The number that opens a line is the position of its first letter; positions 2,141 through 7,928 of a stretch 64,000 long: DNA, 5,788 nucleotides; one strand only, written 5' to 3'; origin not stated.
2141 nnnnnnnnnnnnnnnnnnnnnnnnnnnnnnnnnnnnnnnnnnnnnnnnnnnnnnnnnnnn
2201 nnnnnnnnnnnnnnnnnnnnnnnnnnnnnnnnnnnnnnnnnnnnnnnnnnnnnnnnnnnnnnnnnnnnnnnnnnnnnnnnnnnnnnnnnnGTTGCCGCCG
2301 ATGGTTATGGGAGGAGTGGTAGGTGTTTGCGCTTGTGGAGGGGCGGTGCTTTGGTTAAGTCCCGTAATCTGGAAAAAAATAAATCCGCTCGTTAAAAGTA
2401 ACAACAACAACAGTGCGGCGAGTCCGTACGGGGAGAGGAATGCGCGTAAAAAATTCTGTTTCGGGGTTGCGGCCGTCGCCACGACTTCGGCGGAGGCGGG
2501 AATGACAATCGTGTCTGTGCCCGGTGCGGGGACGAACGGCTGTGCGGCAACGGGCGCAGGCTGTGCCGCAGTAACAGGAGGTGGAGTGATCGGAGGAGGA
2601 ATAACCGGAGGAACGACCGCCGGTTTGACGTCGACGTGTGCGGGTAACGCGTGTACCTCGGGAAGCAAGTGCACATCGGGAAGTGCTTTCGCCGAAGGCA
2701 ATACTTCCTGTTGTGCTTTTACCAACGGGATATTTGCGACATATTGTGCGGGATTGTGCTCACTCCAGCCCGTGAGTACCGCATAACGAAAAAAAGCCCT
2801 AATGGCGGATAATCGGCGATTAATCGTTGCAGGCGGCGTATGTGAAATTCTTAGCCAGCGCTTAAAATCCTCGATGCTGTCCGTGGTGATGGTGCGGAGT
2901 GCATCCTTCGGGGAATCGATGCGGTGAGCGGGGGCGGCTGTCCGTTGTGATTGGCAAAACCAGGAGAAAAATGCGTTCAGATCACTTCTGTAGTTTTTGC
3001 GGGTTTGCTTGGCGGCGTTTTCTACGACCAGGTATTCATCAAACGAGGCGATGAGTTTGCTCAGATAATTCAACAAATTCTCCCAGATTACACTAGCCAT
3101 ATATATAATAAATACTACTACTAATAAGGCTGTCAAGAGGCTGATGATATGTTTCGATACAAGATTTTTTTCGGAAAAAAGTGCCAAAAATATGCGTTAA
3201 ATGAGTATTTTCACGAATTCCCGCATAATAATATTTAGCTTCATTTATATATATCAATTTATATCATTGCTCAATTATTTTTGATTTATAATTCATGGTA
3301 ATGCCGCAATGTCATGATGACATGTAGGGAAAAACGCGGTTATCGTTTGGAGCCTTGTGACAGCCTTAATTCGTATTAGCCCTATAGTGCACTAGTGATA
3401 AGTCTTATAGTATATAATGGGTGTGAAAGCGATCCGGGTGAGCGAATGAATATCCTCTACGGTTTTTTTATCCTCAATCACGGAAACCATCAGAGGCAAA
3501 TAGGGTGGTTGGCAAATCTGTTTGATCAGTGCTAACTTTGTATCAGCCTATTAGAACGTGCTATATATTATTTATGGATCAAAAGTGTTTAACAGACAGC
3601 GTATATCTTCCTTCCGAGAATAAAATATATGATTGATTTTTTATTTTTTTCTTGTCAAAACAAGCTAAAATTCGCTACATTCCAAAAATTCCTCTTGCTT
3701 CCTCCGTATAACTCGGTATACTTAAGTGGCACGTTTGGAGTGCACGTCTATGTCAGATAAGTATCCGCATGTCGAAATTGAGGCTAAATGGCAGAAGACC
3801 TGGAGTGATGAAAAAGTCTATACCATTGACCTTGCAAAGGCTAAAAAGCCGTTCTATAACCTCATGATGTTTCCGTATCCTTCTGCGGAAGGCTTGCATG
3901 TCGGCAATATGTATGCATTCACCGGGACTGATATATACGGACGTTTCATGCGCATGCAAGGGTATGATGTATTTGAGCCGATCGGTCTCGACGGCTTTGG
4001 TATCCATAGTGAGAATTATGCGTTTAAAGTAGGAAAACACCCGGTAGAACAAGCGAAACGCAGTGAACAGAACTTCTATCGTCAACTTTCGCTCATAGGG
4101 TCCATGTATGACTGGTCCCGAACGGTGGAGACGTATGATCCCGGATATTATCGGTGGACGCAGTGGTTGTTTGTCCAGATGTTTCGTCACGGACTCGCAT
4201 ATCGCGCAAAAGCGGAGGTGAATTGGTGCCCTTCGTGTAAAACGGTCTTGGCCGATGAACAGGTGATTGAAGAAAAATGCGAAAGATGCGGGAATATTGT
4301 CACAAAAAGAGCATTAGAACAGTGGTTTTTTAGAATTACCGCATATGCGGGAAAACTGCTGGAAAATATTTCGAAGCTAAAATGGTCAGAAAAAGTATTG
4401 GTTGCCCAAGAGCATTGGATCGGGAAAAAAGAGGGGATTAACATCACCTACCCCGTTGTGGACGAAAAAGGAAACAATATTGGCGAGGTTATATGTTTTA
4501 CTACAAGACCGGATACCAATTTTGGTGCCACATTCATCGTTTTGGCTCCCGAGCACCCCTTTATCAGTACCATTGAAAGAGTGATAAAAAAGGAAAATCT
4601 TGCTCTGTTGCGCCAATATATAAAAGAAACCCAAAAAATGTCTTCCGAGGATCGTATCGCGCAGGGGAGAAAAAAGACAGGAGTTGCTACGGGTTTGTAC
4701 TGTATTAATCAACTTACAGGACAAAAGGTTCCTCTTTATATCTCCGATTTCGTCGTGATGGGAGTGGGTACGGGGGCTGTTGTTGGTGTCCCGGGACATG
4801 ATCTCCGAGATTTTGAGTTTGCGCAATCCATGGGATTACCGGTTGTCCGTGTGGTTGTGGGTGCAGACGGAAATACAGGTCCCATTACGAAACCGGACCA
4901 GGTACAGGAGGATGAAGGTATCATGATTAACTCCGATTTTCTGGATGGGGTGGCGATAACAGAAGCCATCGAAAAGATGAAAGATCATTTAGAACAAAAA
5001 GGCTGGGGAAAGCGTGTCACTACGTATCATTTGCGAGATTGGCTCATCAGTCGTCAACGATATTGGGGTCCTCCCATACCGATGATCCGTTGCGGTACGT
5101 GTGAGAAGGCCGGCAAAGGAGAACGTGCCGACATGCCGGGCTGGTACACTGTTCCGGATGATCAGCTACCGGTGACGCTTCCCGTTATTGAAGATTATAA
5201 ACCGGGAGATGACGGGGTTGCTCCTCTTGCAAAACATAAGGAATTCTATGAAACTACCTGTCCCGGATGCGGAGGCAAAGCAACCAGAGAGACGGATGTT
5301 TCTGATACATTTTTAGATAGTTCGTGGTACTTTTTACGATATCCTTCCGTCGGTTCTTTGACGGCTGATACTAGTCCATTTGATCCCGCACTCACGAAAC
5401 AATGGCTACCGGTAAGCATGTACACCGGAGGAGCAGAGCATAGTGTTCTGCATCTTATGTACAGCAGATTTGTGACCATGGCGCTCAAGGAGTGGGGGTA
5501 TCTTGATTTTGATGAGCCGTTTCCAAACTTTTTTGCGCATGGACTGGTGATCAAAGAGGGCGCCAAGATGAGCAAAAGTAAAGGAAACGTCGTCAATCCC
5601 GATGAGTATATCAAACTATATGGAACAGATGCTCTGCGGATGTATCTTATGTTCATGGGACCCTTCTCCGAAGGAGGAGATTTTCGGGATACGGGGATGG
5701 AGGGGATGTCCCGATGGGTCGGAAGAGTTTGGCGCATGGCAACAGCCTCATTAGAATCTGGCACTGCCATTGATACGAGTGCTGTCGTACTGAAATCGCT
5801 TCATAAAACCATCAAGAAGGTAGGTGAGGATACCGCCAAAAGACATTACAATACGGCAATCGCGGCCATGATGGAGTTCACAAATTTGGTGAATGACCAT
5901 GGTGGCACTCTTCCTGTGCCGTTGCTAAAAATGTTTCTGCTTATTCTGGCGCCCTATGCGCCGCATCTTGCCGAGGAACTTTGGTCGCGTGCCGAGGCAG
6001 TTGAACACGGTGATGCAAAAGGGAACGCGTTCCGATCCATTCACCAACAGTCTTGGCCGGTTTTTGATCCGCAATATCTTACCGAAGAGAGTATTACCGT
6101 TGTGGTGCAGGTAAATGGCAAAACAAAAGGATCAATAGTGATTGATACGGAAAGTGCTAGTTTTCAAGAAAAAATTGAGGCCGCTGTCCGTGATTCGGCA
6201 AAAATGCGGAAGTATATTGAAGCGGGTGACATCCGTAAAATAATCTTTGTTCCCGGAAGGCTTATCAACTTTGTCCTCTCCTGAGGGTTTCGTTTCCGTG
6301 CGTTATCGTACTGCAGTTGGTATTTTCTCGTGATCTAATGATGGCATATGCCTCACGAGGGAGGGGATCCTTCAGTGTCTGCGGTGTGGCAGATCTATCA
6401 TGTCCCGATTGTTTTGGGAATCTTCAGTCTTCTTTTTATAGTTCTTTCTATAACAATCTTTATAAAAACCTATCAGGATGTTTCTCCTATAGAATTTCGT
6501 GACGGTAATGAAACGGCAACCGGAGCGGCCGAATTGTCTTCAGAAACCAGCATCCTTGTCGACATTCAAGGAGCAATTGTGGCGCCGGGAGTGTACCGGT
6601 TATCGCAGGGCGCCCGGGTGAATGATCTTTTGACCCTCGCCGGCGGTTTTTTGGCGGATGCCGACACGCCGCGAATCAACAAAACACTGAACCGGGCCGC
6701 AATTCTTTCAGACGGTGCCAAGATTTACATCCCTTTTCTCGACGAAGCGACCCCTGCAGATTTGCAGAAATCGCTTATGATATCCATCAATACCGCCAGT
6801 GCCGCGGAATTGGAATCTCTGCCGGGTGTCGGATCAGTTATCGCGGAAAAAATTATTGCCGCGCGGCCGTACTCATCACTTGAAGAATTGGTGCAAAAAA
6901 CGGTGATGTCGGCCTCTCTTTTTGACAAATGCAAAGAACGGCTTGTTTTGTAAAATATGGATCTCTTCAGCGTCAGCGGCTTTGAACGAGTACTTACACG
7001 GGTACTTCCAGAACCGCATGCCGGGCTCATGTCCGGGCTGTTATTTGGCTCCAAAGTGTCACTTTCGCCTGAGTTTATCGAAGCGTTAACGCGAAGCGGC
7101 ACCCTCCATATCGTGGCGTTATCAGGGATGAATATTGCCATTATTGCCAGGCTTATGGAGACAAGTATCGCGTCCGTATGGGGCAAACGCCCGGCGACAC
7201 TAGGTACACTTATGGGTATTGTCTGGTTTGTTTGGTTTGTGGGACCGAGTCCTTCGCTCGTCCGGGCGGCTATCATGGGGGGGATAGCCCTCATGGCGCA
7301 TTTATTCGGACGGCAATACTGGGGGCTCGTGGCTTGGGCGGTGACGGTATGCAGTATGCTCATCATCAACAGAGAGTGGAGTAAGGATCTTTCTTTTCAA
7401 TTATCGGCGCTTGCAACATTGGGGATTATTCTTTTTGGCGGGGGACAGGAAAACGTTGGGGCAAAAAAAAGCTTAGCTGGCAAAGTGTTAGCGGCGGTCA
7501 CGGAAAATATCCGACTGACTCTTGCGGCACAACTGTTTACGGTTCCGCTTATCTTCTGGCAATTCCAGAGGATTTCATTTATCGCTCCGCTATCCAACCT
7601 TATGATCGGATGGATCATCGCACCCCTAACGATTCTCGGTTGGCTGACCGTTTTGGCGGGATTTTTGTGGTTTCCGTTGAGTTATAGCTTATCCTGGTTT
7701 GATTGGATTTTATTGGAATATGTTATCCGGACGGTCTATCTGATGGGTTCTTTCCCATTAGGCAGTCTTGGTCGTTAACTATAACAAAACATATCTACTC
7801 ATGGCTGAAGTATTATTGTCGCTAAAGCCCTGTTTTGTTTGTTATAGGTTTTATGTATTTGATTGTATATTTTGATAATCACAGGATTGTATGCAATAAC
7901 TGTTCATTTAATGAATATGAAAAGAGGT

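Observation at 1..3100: Collagen-like (G-X-T)n giant fused to a cytoplasmic XerC/D-type integrase SAM-like domain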

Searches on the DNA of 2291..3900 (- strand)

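Call 29: search_rna_families(source=window, start=2900, end=3900, threshold=evalue, max_evalue=1)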
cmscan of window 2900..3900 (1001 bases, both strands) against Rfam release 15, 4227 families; matches with E-value up to 1: 0.
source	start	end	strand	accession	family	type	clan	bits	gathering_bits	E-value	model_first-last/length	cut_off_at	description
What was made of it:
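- Tried and rejected: Rfam on the intergenic region 2900-3900 found nothing (call 29).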

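Call 94: search_rna_families(source=L027, start=5400, end=6251, threshold=evalue, max_evalue=0.1)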
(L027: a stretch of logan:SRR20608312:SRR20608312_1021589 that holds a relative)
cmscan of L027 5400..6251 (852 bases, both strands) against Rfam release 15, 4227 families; matches with E-value up to 0.1: 0.
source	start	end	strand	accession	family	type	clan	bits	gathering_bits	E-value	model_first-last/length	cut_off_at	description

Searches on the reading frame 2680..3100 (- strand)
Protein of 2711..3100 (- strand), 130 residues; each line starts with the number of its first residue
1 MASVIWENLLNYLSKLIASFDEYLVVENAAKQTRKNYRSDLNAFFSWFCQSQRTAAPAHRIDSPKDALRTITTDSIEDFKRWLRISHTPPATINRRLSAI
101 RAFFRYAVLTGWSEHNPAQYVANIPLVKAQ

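Call 5: search_protein_families(library=pfam, proteins=[window:2680-3100:-], max_evalue=1)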
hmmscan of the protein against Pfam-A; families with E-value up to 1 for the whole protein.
window:2680-3100:- (140 aa): 5 families
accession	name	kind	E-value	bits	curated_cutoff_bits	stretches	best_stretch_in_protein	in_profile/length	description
PF02899.23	Phage_int_SAM_1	-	1.2e-13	51.5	22.3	1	17-108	1-80/83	Phage integrase, N-terminal SAM-like domain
PF13102.12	Phage_int_SAM_5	-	6.6e-09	36.5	22.3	1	68-118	43-93/98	Phage integrase SAM-like domain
PF13495.12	Phage_int_SAM_4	-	7.3e-09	36.4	27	1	16-112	1-83/85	Phage integrase, N-terminal SAM-like domain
PF22022.2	Phage_int_M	-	0.00095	19.8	27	1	68-119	41-91/96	Phage integrase central domain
PF24624.1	Int_N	-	0.071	14.3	27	1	69-122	43-97/100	Phage integrase, N-terminal domain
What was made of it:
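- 2726..3100 (-): Cytoplasmic N-terminal core-binding (CB, 'SAM-like') domain of tyrosine-recombinase type, residues 1-125. The Pfam match covers residues 17-108 (window 2777-3052). PF02899 at E 1.2e-13, plus PF13102 and PF13495 (call 5).
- On Tyrosine recombinase / phage integrase (Xer, Int): PF02899 at E 1.2e-13, above the gathering score (call 5).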

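Call 6: search_protein_families(library=ncbifam, proteins=[window:2680-3100:-], max_evalue=1)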
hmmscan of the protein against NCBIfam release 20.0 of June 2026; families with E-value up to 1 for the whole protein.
window:2680-3100:- (140 aa): 6 families
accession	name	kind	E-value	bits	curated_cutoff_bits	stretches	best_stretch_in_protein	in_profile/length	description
TIGR02224.1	recomb_XerC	equivalog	4.9e-13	49.1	335.15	1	19-124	2-97/295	tyrosine recombinase XerC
NF001399.0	PRK00283.1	subfamily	7.9e-12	45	279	1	14-123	6-103/300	tyrosine recombinase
TIGR02225.1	recomb_XerD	equivalog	1e-11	44.8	329.6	1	20-123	3-93/290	site-specific tyrosine recombinase XerD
NF003462.0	PRK05084.1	equivalog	8.8e-08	31.2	267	1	16-114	20-125/360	tyrosine recombinase XerS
NF040815.2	recomb_XerA_Arch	equivalog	3.8e-05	23.4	220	1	19-112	2-80/263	site-specific tyrosine recombinase/integron integrase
NF002331.0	PRK01287.1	subfamily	0.045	12.7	371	1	12-121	25-128/365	site-specific tyrosine recombinase XerC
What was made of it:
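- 2726..3100 (-): XerC and XerD models match their N-terminal third only (call 6).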

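Call 57: search_solved_structures(query=window:2711-3100:-, max_evalue=1, show_alignments=4)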
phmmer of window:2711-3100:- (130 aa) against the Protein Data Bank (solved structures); distinct sequences matched with E-value up to 1: 2.
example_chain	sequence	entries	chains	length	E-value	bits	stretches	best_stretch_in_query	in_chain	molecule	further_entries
9i5v_14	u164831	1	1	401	0.11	15.9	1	20-119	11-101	Ribosome-associated translation inhibitor RaiA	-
1a0p_A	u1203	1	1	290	0.26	14.7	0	20-124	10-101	SITE-SPECIFIC RECOMBINASE XERD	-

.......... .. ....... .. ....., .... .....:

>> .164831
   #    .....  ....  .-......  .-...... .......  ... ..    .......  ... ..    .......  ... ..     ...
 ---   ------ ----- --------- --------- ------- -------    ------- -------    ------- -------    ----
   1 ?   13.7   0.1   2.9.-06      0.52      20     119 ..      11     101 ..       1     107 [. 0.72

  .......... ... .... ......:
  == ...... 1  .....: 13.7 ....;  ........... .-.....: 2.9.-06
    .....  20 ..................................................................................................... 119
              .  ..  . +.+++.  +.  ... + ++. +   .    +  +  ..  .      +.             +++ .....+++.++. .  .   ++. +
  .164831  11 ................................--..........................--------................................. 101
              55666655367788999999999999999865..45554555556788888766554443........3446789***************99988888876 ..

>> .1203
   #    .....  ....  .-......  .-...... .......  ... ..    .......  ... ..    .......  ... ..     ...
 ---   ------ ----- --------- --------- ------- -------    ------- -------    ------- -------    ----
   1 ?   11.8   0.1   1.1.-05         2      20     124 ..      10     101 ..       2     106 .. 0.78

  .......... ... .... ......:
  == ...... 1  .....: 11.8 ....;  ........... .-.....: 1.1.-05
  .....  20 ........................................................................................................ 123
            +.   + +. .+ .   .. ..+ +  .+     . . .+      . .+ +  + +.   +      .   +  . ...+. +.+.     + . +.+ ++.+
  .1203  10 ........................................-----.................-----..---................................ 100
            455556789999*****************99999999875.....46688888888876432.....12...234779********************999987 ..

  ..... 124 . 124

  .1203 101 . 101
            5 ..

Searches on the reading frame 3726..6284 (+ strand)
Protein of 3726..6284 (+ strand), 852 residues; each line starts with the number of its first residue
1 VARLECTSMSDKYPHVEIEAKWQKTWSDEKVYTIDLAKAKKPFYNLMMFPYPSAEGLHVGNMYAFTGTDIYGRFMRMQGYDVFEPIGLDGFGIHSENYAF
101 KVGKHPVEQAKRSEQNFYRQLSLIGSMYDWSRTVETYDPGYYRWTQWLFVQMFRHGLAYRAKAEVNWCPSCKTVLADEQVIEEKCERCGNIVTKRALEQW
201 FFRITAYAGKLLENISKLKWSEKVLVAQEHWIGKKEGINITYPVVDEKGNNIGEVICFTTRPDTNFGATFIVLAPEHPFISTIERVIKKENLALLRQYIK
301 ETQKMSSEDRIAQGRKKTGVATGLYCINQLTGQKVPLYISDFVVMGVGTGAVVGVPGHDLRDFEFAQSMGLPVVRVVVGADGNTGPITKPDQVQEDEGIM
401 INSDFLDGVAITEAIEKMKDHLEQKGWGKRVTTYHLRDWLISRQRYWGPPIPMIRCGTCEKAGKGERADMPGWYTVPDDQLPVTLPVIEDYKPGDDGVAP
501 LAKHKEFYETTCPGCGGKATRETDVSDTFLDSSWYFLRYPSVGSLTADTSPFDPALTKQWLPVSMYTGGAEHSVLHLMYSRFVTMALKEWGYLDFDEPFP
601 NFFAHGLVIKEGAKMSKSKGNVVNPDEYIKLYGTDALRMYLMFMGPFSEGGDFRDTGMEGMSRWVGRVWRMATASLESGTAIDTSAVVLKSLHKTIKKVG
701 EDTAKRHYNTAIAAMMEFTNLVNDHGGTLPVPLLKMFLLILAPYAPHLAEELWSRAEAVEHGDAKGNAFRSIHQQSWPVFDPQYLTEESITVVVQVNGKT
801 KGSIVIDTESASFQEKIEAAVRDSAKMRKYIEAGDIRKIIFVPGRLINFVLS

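Call 11: search_protein_families(library=pfam, proteins=[window:3726-6284:+], max_evalue=0.001)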
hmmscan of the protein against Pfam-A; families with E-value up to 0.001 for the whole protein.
window:3726-6284:+ (852 aa): 5 families
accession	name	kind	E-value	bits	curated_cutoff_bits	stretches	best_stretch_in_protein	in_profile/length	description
PF13603.12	tRNA-synt_1_2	-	1.3e-52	178.4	25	1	230-423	2-185/185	Leucyl-tRNA synthetase, editing domain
PF00133.28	tRNA-synt_1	-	8.5e-44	150.4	22.7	2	21-226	1-218/414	tRNA synthetases class I (I, L, M and V)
PF09334.17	tRNA-synt_1g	-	5.6e-29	101.5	20.1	2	49-190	7-144/391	tRNA synthetases class I (M)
PF08264.19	Anticodon_1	-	2e-17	63.9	25.1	1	688-808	4-140/148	Anticodon-binding domain of tRNA ligase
PF01406.26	tRNA-synt_1e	-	2.6e-05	24.2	27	0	595-643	233-282/301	tRNA synthetases class I (C) catalytic domain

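Call 71: find_encoding_contigs(protein=window:3726-6284:+, flank=10000, max_places=4)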
Protein window:3726-6284:+ (852 aa): no gene with exactly this product is on record in the collection.
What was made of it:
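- Tried and rejected: An exact look-up with the GTG-start LeuS failed (call 71).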

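Call 74: find_encoding_contigs(protein=window:3750-6284:+, flank=10000, max_places=6)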
Protein window:3750-6284:+ (844 aa): 4 contigs read that carry it; 2 places shown.
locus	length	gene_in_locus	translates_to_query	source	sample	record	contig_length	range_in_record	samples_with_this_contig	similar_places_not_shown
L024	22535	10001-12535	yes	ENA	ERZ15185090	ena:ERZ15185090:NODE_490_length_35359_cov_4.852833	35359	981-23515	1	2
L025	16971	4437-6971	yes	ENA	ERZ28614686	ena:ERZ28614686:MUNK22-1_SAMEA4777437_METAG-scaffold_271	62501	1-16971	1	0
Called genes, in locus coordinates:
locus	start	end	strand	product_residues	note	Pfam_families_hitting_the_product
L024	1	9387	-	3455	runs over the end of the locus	?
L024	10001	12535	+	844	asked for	PF00133:tRNA-synt_1, PF09334:tRNA-synt_1g, PF13603:tRNA-synt_1_2, PF00133:tRNA-synt_1, PF09334:tRNA-synt_1g, PF08264:Anticodon_1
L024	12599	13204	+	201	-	PF10531:SLBB, PF00633:HHH (weak), PF12836:HHH_3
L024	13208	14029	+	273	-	PF03772:Competence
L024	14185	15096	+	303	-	PF25281:MBL_MAP1B (weak), PF00753:Lactamase_B (weak), PF12706:Lactamase_B_2 (weak)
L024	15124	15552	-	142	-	-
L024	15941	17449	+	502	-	PF00206:Lyase_1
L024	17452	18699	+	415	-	PF00764:Arginosuc_synth, PF20979:Arginosuc_syn_C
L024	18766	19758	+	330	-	PF02729:OTCace_N, PF00185:OTCace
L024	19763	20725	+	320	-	PF02729:OTCace_N, PF00185:OTCace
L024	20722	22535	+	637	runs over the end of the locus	PF03485:Arg_tRNA_synt_N, PF00750:tRNA-synt_1d, PF05746:DALR_1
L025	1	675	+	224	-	?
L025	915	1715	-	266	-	-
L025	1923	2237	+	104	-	-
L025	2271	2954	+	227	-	-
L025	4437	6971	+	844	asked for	PF00133:tRNA-synt_1, PF09334:tRNA-synt_1g, PF13603:tRNA-synt_1_2, PF00133:tRNA-synt_1, PF09334:tRNA-synt_1g, PF08264:Anticodon_1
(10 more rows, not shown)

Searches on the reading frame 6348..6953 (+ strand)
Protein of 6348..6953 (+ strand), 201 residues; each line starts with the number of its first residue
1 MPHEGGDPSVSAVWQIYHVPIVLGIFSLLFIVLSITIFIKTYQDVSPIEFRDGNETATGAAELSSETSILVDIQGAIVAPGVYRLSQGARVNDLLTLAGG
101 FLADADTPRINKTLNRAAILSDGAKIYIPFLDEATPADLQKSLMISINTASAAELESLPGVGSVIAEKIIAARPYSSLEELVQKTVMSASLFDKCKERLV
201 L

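Call 11: search_protein_families(library=pfam, proteins=[window:6348-6953:+], max_evalue=0.001)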
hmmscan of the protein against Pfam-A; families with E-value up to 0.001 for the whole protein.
window:6348-6953:+ (201 aa): 3 families
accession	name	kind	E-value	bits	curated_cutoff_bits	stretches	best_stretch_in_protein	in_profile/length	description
PF12836.13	HHH_3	-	3.6e-14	53.1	27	1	144-199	5-64/65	Helix-hairpin-helix motif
PF10531.15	SLBB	-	1.4e-07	31.7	27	1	71-111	2-42/55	SLBB domain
PF00633.29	HHH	-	3.1e-06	27.2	24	1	146-171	4-29/30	Helix-hairpin-helix motif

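Call 73: find_encoding_contigs(protein=window:6348-6953:+, flank=10000, max_places=4)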
Protein window:6348-6953:+ (201 aa): 12 contigs read that carry it; 4 places shown.
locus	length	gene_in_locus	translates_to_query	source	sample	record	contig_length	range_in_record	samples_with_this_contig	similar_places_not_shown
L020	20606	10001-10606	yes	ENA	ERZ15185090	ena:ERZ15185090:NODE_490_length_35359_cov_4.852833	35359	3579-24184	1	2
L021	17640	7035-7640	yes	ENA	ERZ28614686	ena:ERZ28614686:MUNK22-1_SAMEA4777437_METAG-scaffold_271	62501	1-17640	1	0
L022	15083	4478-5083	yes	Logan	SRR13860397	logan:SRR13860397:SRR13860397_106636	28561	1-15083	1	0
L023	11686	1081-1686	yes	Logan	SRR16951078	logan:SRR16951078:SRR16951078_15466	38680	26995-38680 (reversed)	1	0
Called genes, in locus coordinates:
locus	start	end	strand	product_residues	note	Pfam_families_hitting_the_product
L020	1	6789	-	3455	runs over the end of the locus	?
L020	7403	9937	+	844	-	PF00133:tRNA-synt_1, PF09334:tRNA-synt_1g, PF13603:tRNA-synt_1_2, PF00133:tRNA-synt_1, PF09334:tRNA-synt_1g, PF08264:Anticodon_1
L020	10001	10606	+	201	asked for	PF10531:SLBB, PF00633:HHH (weak), PF12836:HHH_3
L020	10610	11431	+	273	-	PF03772:Competence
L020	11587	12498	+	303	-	PF25281:MBL_MAP1B (weak), PF00753:Lactamase_B (weak), PF12706:Lactamase_B_2 (weak)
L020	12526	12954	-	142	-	-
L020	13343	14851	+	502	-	PF00206:Lyase_1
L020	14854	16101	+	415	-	PF00764:Arginosuc_synth, PF20979:Arginosuc_syn_C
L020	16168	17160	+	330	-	PF02729:OTCace_N, PF00185:OTCace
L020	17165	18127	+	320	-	PF02729:OTCace_N, PF00185:OTCace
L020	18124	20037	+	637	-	PF03485:Arg_tRNA_synt_N, PF00750:tRNA-synt_1d, PF05746:DALR_1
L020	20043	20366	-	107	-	-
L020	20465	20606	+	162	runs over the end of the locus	-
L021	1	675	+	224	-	?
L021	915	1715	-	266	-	-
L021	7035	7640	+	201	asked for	PF10531:SLBB, PF00633:HHH (weak), PF12836:HHH_3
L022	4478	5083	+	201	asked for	PF10531:SLBB, PF00633:HHH (weak), PF12836:HHH_3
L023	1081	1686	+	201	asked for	PF10531:SLBB, PF00633:HHH (weak), PF12836:HHH_3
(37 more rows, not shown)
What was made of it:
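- Tried and rejected: It succeeded with comEA and with the ATG-start LeuS (calls 73, 74).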

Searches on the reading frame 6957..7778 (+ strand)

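Call 11: search_protein_families(library=pfam, proteins=[window:6957-7778:+], max_evalue=0.001)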
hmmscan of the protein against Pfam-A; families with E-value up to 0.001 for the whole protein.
window:6957-7778:+ (273 aa): 1 family
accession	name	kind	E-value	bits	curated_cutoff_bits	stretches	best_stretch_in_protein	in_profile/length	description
PF03772.21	Competence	-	5e-40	138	23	1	28-269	1-241/270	Competence protein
